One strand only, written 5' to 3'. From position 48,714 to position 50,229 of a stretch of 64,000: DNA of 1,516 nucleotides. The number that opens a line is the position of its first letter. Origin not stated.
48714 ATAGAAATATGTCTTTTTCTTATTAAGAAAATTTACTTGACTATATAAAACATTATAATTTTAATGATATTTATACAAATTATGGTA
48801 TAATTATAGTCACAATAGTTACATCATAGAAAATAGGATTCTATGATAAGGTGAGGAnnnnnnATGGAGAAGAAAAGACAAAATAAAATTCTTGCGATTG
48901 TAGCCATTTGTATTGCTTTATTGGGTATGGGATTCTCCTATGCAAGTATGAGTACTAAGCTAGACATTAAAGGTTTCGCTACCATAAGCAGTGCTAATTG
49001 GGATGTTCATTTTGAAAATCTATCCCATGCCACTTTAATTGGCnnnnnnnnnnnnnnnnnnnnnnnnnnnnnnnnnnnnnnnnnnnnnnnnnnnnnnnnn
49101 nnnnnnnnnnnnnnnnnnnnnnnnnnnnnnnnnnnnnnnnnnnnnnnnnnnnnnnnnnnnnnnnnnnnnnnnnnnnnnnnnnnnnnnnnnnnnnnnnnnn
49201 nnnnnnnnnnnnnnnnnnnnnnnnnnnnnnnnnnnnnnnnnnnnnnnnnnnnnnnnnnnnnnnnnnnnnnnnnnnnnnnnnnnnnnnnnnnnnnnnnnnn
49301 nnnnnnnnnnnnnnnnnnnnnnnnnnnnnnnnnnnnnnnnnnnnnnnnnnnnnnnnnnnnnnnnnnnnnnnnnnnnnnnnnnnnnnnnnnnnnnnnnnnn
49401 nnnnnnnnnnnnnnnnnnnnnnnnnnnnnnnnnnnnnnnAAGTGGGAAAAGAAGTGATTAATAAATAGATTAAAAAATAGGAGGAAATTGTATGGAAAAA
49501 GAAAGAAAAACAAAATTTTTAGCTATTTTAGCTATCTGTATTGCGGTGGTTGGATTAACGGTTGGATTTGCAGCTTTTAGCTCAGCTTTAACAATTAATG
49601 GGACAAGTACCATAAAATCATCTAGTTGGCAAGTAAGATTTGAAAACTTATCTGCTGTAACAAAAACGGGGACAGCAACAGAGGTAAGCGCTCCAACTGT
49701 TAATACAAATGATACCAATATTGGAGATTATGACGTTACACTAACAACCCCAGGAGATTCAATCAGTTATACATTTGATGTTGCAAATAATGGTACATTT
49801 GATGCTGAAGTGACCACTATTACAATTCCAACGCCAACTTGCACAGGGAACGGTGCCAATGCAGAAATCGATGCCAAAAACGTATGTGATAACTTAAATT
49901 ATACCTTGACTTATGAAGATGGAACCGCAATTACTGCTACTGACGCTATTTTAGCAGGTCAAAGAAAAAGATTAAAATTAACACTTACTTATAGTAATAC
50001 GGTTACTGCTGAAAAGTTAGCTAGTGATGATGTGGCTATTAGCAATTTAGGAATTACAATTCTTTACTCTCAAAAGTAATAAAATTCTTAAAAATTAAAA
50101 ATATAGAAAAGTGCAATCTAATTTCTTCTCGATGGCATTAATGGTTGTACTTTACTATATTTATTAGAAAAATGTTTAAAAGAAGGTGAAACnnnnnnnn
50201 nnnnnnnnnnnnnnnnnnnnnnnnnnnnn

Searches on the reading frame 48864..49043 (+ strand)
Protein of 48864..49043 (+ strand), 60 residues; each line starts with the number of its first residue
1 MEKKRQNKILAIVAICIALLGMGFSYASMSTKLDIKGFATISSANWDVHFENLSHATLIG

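Call 14: search_protein_families(library=ncbifam, proteins=[window:48864-49043:+], max_evalue=10)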
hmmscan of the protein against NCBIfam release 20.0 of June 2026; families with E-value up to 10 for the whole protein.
seq(60 aa): 1 family
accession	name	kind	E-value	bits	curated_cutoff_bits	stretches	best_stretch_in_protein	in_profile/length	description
NF040945.1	CCC_membrane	equivalog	0.045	14.1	65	1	5-32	55-82/99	CCC motif membrane protein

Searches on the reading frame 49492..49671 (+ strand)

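Call 14: search_protein_families(library=ncbifam, proteins=[window:49492-49671:+], max_evalue=10)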
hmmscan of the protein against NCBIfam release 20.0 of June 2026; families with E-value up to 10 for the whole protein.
seq(60 aa): 1 family
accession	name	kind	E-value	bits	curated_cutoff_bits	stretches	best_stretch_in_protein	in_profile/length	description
NF000666.0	PRK00031.2-4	equivalog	0.037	13.8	157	1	8-50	3-45/170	outer membrane lipoprotein chaperone LolA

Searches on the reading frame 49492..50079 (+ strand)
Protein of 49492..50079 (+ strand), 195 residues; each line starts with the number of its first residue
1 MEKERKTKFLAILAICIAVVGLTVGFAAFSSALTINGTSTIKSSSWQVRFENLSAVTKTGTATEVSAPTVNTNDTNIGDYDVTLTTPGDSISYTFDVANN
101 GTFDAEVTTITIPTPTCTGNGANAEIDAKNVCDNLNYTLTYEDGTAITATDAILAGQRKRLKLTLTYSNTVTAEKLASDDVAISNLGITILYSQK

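Call 3: search_protein_families(library=pfam, proteins=[window:49492-50079:+], max_evalue=0.1)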
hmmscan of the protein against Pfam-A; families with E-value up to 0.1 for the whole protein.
window:49492-50079:+ (195 aa): 2 families
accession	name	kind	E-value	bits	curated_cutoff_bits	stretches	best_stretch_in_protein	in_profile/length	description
PF11593.13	Med3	-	0.022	14.5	29.3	1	42-128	111-191/398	Mediator complex subunit 3 fungal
PF12389.13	Peptidase_M73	-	0.046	14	22.5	1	71-110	46-83/196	Camelysin metallo-endopeptidase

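Call 4: search_protein_families(library=ncbifam, proteins=[window:49492-50079:+], max_evalue=0.1)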
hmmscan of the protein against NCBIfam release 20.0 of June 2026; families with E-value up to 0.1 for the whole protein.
window:49492-50079:+ (195 aa): 2 families
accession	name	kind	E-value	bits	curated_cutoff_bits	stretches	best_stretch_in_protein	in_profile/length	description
TIGR01451.2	B_ant_repeat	repeat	0.033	14.2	24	1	83-111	6-34/53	DUF11 type repeat protein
NF041487.1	copper_ox_MnxG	equivalog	0.039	10.8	3100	1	70-125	136-191/1894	manganese-oxidizing multicopper oxidase MnxG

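Call 22: find_homologous_proteins(query=window:49492-50079:+)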
Query window:49492-50079:+ (195 aa): 163 proteins with E <= 0.001 among 940 candidates; the best 120 are listed.
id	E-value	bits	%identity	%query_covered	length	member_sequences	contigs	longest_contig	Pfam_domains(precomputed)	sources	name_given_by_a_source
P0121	1.5e-116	404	100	100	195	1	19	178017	-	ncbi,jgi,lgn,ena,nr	ncbi:MAG: hypothetical protein HFH86_01115 [Bacilli bacterium]|nr:hypothetical protein [Bacilli bact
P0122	1.3e-101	356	87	100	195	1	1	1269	-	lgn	-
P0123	2.8e-97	342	83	100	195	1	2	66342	-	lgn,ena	-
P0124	1.2e-94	333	81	100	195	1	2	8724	-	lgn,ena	-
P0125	4.9e-94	331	81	100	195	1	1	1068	-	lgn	-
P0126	3.7e-92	325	80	99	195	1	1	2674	-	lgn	-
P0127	1.3e-91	323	77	100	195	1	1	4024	-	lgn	-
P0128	2.9e-91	322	80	100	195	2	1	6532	-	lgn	-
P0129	5.3e-86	305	76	100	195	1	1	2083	-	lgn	-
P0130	8.5e-78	278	70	99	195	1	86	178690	-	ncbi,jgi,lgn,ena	ncbi:MAG: hypothetical protein ACLU8V_03525 [Oscillospiraceae bacterium]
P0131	3.2e-77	276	70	99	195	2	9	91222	-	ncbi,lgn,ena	-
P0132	5.1e-77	276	64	100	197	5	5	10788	-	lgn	-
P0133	2.7e-75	270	62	99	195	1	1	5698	-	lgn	-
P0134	3.9e-75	270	64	100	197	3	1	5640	-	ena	-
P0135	3.4e-74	267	63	100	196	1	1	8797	-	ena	-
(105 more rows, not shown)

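Call 29: find_encoding_contigs(protein=P0121, flank=10000, max_places=4)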
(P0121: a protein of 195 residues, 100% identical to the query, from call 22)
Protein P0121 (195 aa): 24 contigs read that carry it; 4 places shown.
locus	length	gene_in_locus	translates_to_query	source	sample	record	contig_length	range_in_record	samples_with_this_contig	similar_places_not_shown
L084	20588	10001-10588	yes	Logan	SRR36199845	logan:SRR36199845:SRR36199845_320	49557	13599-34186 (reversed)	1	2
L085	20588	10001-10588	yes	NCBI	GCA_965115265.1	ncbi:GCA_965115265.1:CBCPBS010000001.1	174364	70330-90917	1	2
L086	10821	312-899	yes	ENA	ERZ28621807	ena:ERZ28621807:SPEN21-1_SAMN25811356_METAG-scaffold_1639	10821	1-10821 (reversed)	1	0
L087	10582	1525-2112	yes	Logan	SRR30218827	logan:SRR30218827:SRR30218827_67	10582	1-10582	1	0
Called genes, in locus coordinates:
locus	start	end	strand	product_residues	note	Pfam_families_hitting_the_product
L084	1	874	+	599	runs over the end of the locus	PF00009:GTP_EFTU, PF22042:EF-G_D2 (faint), PF03144:GTP_EFTU_D2, PF00679:EFG_C, PF06421:LepA_C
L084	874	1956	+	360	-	PF04055:Radical_SAM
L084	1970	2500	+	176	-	-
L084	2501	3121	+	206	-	PF03009:GDPD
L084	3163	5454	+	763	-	-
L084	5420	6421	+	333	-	-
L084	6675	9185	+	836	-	PF00133:tRNA-synt_1, PF09334:tRNA-synt_1g, PF13603:tRNA-synt_1_2 (faint), PF09334:tRNA-synt_1g, PF00133:tRNA-synt_1, PF01406:tRNA-synt_1e (weak), PF08264:Anticodon_1, PF10458:Val_tRNA-synt_C (weak)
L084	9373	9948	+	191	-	-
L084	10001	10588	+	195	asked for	-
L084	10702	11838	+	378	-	PF10502:Peptidase_S26 (weak), PF00717:Peptidase_S24 (weak)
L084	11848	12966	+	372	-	PF17231:DUF5305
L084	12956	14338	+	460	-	PF12810:ALK_LTK_GRD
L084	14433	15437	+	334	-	PF04542:Sigma70_r2, PF04545:Sigma70_r4, PF08281:Sigma70_r4_2 (weak)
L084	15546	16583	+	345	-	PF03706:LPG_synthase_TM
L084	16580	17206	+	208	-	PF01066:CDP-OH_P_transf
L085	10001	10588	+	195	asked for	-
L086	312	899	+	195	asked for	-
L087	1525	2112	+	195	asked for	-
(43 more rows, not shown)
